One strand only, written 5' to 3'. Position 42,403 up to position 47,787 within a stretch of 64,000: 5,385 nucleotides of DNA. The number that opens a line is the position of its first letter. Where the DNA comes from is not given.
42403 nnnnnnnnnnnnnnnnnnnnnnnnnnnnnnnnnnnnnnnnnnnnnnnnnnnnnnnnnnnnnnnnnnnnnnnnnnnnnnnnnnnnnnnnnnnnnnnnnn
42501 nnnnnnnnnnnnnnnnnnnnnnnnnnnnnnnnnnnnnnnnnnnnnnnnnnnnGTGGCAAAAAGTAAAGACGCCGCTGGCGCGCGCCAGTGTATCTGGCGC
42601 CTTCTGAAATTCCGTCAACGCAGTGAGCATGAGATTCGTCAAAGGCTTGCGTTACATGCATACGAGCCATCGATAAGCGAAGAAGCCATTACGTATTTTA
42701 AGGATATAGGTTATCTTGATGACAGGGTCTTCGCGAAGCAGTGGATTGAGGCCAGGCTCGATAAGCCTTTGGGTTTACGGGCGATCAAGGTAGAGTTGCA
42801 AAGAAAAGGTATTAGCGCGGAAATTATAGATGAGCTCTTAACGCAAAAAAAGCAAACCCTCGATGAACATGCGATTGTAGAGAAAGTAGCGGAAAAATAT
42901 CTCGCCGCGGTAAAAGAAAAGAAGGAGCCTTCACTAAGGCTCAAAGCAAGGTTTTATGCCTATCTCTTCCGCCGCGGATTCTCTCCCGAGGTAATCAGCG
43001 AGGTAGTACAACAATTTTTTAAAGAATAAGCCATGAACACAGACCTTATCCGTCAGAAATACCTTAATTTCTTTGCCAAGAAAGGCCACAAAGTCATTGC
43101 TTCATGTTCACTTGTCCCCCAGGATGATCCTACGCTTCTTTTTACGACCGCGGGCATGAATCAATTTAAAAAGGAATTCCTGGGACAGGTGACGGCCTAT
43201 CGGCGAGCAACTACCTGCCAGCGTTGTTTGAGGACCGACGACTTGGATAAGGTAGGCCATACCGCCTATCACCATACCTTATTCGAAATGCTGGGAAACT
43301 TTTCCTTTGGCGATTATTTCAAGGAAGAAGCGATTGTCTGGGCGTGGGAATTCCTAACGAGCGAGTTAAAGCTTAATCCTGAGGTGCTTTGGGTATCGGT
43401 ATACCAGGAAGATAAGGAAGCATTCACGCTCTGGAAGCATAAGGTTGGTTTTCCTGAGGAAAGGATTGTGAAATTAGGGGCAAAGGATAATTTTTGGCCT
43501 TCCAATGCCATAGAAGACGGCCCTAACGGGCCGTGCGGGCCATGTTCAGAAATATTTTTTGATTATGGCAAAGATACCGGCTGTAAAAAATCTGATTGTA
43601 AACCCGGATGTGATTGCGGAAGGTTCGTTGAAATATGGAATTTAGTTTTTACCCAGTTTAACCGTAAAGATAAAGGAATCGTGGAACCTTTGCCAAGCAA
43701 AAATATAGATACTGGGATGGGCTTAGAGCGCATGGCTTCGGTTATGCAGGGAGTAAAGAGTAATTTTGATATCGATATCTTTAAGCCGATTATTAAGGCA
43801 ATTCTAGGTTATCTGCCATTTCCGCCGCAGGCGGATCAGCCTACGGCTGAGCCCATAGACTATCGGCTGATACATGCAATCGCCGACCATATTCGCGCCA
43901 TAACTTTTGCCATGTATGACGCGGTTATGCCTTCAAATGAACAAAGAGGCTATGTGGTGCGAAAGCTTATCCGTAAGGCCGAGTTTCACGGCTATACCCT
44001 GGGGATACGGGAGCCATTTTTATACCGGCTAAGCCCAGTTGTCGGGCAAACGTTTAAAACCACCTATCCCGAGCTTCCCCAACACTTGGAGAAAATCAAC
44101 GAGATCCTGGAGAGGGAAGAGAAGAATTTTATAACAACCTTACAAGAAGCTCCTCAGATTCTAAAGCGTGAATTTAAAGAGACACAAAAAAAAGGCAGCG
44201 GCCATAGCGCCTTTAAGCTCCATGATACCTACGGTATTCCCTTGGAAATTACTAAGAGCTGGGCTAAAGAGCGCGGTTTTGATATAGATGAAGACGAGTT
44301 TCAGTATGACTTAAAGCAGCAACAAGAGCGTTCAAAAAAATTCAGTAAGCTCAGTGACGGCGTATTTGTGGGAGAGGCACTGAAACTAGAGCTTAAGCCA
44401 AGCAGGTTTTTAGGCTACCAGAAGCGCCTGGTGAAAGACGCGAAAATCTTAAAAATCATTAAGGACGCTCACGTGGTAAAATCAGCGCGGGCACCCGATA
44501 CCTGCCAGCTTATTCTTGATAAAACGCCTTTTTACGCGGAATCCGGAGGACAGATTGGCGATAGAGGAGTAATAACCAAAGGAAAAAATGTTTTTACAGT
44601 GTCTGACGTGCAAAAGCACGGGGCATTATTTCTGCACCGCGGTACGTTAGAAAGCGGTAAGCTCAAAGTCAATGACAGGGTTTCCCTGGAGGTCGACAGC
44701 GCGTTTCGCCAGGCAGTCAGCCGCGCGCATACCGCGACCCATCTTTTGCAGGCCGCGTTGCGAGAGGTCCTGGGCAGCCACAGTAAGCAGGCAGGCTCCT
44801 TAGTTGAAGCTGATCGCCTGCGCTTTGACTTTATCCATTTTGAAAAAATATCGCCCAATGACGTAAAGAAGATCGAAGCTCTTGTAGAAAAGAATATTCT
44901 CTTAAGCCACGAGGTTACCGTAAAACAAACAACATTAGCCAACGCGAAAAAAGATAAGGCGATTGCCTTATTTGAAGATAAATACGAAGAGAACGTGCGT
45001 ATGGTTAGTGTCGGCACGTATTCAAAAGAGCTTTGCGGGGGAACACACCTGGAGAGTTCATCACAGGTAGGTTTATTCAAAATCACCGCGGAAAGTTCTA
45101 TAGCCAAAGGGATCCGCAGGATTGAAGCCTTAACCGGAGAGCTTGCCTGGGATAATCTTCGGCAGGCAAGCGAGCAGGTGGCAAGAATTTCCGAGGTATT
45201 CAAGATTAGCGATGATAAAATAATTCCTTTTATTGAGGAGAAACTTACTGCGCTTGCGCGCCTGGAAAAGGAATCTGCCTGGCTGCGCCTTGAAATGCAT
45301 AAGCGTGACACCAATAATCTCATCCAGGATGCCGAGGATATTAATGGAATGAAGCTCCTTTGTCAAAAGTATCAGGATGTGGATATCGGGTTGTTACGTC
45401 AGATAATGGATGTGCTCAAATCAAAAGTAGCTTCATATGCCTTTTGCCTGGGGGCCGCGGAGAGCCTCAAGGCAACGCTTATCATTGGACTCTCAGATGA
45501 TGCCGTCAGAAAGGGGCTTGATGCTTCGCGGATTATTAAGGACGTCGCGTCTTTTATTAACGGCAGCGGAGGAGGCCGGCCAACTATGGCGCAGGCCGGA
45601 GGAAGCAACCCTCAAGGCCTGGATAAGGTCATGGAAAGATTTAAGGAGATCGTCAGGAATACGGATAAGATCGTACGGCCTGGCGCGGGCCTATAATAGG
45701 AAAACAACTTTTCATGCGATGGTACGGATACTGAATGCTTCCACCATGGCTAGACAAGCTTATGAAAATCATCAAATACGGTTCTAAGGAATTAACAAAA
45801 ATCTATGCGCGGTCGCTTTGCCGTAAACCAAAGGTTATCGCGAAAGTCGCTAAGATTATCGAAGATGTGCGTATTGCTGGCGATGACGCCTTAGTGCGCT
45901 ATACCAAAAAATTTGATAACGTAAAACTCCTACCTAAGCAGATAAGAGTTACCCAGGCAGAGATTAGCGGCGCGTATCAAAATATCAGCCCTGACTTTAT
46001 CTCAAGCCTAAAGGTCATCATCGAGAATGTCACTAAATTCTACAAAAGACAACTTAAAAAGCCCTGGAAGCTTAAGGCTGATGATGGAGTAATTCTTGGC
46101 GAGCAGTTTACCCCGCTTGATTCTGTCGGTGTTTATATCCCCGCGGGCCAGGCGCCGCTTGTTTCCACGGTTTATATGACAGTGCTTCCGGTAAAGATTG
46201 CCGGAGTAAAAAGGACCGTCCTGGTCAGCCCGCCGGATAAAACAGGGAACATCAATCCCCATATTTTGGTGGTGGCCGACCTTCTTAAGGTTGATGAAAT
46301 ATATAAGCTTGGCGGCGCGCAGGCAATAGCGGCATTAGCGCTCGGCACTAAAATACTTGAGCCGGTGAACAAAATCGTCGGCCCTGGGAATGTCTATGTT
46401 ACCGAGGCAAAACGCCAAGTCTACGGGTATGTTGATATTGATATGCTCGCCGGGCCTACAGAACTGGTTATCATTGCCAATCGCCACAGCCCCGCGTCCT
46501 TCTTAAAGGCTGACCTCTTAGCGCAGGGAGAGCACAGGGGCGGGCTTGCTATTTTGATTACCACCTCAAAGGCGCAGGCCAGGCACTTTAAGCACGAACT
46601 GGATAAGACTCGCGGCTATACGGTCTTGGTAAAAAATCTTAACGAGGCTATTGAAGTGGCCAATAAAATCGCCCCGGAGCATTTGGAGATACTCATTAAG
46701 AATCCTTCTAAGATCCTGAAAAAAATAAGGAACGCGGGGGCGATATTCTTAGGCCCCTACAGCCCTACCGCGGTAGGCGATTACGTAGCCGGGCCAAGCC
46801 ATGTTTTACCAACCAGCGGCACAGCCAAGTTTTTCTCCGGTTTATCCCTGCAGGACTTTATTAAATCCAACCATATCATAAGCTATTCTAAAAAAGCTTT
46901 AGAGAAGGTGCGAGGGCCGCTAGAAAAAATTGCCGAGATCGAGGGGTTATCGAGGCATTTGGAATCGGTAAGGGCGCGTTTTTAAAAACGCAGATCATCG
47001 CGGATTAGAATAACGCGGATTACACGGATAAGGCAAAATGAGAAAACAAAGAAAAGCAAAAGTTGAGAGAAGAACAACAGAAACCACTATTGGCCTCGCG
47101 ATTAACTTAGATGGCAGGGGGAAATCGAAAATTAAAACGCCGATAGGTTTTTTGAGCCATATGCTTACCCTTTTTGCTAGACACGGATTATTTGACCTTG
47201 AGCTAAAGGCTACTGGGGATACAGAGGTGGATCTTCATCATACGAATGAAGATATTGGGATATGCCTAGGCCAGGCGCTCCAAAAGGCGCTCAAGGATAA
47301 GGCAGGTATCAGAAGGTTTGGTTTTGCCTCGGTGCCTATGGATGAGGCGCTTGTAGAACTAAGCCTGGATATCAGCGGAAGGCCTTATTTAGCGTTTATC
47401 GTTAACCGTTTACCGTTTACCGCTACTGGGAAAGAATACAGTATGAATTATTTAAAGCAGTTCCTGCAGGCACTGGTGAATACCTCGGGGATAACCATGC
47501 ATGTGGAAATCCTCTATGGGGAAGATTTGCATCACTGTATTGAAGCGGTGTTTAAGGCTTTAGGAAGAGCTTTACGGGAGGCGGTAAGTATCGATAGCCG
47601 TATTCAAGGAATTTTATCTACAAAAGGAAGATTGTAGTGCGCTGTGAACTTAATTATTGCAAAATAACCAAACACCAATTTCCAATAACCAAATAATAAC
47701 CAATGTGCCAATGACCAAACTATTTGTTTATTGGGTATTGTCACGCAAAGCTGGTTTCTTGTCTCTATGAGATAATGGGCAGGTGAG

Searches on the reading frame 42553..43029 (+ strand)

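Call 54: search_protein_families(library=pfam, proteins=[window:42553-43029:+], max_evalue=0.00001)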
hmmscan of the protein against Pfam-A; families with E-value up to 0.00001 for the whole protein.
window:42553-43029:+ (158 aa): 3 families
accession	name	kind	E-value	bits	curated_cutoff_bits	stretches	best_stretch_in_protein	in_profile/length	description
PF21982.2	RecX_HTH1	-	7.2e-17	61.5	26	1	10-48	1-39/40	RecX, first three-helix domain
PF02631.22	RecX_HTH2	-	3.7e-14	53.1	26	1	56-96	1-42/42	RecX, second three-helix domain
PF21981.2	RecX_HTH3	-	1.6e-10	41.4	26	1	107-152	5-48/48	RecX, third three-helix domain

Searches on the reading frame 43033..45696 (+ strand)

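Call 54: search_protein_families(library=pfam, proteins=[window:43033-45696:+], max_evalue=0.00001)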
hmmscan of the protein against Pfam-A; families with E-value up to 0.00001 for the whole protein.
window:43033-45696:+ (887 aa): 3 families
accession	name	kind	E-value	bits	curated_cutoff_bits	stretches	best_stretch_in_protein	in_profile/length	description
PF01411.24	tRNA-synt_2c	-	1.5e-191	638.1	30.3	1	6-556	2-550/552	tRNA synthetases class II (A)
PF07973.19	tRNA_SAD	-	5.3e-16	58.8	24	1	655-698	1-44/44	Threonyl and Alanyl tRNA synthetase second additional domain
PF02272.25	DHHA1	-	1.3e-12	48.5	25.9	1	773-875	2-101/102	DHHA1 domain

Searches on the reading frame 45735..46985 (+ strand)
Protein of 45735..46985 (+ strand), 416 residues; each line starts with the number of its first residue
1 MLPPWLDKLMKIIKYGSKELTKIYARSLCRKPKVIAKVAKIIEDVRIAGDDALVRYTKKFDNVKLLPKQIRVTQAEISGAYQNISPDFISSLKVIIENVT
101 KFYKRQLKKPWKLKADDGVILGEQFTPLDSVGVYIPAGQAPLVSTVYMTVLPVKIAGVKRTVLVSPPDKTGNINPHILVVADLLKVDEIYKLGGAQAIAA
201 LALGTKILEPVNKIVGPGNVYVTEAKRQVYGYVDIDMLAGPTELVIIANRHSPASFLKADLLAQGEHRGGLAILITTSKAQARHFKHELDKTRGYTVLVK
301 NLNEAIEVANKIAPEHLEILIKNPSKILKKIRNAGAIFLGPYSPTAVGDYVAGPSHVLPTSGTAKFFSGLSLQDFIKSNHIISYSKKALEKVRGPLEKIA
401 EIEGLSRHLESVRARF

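Call 54: search_protein_families(library=pfam, proteins=[window:45735-46985:+], max_evalue=0.00001)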
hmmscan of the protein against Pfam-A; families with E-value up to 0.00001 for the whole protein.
window:45735-46985:+ (416 aa): 1 family
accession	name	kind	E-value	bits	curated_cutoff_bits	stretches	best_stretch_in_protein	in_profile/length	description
PF00815.25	Histidinol_dh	-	8.9e-143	476.6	27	1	31-416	8-411/411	Histidinol dehydrogenase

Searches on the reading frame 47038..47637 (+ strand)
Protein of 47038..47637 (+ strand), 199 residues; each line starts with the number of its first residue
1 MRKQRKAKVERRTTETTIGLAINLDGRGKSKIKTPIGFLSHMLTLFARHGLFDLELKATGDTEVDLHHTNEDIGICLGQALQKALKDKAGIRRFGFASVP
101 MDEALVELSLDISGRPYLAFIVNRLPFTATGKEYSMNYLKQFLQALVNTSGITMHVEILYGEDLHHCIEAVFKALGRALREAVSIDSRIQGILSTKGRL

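Call 54: search_protein_families(library=pfam, proteins=[window:47038-47637:+], max_evalue=0.00001)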
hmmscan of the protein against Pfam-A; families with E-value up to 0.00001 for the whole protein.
window:47038-47637:+ (199 aa): 1 family
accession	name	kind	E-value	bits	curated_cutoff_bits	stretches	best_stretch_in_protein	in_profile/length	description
PF00475.24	IGPD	-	8e-58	195.1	27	1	34-179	1-144/144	Imidazoleglycerol-phosphate dehydratase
